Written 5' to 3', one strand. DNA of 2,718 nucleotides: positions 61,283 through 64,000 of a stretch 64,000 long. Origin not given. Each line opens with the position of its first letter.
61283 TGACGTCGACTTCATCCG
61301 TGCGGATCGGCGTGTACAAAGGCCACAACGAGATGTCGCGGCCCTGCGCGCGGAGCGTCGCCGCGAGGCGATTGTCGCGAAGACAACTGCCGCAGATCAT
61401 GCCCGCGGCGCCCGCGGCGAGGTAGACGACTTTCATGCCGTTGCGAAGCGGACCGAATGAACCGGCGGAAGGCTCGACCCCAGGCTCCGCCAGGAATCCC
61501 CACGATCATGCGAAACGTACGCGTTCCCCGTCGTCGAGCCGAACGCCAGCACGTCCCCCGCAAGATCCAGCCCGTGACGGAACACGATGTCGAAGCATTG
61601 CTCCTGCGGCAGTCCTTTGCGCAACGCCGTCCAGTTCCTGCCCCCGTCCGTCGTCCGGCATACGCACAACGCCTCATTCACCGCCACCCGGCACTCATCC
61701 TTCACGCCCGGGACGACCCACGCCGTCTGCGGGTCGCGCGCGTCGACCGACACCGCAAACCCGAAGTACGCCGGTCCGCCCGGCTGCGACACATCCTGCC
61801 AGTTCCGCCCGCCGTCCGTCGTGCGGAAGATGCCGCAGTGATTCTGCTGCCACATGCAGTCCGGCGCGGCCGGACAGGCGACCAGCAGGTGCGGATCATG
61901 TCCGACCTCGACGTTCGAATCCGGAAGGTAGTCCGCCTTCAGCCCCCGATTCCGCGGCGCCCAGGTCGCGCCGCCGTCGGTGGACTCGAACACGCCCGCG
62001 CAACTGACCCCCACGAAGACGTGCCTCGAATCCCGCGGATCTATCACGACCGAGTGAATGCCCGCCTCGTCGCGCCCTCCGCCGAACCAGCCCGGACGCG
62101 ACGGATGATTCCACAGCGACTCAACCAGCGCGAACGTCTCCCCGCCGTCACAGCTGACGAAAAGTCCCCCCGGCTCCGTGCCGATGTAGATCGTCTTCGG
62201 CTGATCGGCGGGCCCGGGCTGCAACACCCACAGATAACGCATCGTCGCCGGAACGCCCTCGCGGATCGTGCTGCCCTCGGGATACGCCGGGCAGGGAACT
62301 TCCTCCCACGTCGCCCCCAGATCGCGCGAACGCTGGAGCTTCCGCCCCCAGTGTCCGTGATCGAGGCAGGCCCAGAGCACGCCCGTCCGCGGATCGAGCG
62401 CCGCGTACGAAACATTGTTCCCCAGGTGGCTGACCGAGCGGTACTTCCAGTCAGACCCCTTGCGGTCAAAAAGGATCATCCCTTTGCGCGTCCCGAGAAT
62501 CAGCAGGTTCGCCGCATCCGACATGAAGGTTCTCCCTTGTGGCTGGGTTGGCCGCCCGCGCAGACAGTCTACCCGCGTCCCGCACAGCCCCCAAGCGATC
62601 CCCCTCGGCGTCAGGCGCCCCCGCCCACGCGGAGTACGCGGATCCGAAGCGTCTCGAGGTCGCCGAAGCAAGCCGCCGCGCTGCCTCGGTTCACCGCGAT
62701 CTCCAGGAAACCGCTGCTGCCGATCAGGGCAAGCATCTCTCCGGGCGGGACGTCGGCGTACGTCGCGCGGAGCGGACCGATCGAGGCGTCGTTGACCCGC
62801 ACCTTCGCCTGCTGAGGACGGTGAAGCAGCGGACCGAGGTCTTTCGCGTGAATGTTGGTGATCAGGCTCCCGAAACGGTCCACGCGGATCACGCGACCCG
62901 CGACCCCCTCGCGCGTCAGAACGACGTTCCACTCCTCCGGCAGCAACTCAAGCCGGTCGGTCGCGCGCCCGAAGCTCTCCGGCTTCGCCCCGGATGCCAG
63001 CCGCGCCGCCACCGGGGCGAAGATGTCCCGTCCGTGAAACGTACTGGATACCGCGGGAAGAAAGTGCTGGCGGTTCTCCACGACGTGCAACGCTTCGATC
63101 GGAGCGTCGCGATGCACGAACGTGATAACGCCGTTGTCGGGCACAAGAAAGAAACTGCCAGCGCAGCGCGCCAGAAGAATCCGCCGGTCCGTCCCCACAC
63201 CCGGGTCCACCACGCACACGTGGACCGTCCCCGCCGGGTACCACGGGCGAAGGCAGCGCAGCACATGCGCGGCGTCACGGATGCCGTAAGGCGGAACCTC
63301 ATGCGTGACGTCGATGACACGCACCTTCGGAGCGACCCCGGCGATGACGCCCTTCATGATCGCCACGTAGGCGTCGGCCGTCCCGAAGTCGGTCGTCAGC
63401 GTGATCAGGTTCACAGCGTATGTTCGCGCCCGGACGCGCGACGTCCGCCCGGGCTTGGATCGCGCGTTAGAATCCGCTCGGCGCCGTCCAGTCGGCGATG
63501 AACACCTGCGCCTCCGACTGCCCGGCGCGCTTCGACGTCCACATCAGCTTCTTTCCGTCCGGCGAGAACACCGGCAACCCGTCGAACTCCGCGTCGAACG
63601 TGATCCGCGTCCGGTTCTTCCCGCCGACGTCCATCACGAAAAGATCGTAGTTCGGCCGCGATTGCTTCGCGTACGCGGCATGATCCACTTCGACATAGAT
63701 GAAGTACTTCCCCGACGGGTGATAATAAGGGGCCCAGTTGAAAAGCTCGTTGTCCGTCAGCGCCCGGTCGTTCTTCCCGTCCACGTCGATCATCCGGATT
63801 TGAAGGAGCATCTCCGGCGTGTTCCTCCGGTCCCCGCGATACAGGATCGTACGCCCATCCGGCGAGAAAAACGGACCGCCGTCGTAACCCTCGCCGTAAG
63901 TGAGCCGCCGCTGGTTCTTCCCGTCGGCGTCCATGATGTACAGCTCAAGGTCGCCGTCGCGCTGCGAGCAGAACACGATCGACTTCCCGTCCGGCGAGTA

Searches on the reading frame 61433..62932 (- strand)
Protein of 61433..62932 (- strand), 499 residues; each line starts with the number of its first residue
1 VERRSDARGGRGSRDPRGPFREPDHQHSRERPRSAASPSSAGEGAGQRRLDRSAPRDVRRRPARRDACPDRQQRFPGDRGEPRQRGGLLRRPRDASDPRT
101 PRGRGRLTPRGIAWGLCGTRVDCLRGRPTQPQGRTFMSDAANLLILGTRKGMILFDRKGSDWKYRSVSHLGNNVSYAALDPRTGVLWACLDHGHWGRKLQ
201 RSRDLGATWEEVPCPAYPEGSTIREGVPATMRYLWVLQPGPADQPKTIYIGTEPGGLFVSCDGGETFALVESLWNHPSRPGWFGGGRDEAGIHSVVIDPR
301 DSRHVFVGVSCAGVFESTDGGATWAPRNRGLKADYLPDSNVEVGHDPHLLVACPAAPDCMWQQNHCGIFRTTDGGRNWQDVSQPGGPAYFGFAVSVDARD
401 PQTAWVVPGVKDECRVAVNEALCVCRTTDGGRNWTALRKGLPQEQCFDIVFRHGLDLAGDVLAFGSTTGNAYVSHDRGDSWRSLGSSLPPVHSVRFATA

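Call 63: search_protein_families(library=pfam, proteins=[window:61433-62932:-], max_evalue=0.00001)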
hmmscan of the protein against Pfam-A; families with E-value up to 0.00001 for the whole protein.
window:61433-62932:- (499 aa): 3 families
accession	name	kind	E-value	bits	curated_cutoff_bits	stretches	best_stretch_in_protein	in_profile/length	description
PF02012.26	BNR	-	7.1e-12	43.9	27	0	315-325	1-11/12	BNR/Asp-box repeat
PF15902.12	Sortilin-Vps10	-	1.5e-10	40.9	33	0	257-385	3-116/446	Sortilin, neurotensin receptor 3,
PF14870.12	PSII_BNR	-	2.1e-06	27.6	27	0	300-439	26-142/303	Photosynthesis system II assembly factor YCF48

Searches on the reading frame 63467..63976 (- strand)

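Call 63: search_protein_families(library=pfam, proteins=[window:63467-63976:-], max_evalue=0.00001)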
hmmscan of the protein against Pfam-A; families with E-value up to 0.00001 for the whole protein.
window:63467-63976:- (169 aa): 1 family
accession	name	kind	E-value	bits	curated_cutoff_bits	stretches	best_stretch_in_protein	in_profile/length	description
PF07676.18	PD40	-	3.9e-23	81.3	20.9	2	23-53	2-33/38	WD40-like Beta Propeller Repeat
